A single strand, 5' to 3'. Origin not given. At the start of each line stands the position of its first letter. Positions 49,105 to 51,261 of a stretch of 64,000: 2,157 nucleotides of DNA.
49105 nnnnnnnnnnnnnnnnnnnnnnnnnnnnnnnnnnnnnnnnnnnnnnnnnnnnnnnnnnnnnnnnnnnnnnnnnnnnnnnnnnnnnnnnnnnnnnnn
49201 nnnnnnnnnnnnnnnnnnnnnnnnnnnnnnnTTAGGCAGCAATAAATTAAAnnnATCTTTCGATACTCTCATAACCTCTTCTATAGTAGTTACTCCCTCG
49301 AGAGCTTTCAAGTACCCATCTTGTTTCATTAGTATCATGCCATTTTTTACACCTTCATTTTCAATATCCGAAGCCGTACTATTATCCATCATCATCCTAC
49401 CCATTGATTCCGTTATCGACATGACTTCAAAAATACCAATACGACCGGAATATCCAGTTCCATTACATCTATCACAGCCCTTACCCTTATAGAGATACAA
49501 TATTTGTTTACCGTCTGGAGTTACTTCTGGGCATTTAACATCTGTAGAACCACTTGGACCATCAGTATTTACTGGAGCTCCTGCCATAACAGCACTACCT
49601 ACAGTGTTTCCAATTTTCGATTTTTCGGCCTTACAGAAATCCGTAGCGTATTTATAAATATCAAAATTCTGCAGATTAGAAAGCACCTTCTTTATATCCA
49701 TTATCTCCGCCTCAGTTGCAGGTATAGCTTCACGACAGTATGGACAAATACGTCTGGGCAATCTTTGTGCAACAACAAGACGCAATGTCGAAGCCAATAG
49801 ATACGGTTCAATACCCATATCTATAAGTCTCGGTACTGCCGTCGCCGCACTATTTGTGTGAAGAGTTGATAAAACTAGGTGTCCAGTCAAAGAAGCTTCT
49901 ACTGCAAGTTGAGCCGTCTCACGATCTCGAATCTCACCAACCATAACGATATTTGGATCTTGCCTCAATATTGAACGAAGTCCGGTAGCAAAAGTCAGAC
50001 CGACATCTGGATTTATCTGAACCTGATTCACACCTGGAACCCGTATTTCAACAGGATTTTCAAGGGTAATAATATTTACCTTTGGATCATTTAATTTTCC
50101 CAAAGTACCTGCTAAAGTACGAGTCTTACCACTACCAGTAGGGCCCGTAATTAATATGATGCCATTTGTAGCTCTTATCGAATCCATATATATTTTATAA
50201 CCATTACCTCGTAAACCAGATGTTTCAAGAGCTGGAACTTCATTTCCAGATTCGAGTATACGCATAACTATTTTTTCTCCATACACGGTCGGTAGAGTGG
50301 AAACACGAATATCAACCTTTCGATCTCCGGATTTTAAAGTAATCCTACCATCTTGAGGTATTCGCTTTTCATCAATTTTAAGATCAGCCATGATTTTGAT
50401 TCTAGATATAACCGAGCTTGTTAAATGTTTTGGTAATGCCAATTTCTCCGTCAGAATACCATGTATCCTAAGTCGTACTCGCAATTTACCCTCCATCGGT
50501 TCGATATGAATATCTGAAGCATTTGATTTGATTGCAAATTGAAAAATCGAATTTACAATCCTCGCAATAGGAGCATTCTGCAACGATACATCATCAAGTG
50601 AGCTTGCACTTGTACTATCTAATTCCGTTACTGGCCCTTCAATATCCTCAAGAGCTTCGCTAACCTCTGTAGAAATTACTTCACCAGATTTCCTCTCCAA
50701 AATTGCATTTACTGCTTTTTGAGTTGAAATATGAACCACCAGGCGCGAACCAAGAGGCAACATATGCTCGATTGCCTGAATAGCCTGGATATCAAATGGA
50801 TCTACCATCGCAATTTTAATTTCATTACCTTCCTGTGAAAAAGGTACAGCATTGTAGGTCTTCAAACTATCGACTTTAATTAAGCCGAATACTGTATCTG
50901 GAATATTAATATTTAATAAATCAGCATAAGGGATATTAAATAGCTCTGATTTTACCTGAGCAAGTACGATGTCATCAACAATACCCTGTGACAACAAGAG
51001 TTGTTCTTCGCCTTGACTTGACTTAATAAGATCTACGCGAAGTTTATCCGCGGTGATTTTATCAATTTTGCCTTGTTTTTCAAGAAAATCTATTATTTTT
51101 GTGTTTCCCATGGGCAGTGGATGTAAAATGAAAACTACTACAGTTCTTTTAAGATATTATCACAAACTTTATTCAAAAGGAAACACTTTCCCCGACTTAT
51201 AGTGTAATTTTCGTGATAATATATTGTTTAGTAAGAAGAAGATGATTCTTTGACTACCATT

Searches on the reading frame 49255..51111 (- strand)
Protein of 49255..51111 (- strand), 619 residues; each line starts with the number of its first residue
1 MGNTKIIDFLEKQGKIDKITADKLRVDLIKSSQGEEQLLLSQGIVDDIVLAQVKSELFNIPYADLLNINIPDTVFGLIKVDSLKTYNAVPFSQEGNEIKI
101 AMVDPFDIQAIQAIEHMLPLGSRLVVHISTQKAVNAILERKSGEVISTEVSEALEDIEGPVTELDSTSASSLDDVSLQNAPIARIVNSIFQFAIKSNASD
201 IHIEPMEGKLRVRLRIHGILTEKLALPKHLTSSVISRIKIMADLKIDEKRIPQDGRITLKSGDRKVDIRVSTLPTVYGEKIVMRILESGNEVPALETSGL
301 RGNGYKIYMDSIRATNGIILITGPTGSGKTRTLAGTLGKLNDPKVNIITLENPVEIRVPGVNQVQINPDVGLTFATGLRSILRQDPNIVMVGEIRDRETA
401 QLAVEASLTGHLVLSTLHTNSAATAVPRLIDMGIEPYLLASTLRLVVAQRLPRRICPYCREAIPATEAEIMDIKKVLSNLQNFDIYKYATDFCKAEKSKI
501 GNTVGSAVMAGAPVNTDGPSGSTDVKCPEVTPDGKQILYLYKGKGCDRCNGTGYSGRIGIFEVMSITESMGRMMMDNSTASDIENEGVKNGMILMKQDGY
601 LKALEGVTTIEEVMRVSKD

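Call 58: search_protein_families(library=pfam, proteins=[window:49255-51111:-], max_evalue=0.001)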
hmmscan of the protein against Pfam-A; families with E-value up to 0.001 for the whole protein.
window:49255-51111:- (619 aa): 2 families
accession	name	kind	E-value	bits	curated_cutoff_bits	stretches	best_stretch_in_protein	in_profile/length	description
PF00437.27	T2SSE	-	7.6e-123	410.3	24.9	1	178-615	4-370/370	Type II/IV secretion system protein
PF05157.20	MshEN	-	9.4e-15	54.8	23.1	1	58-140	1-82/90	MshEN domain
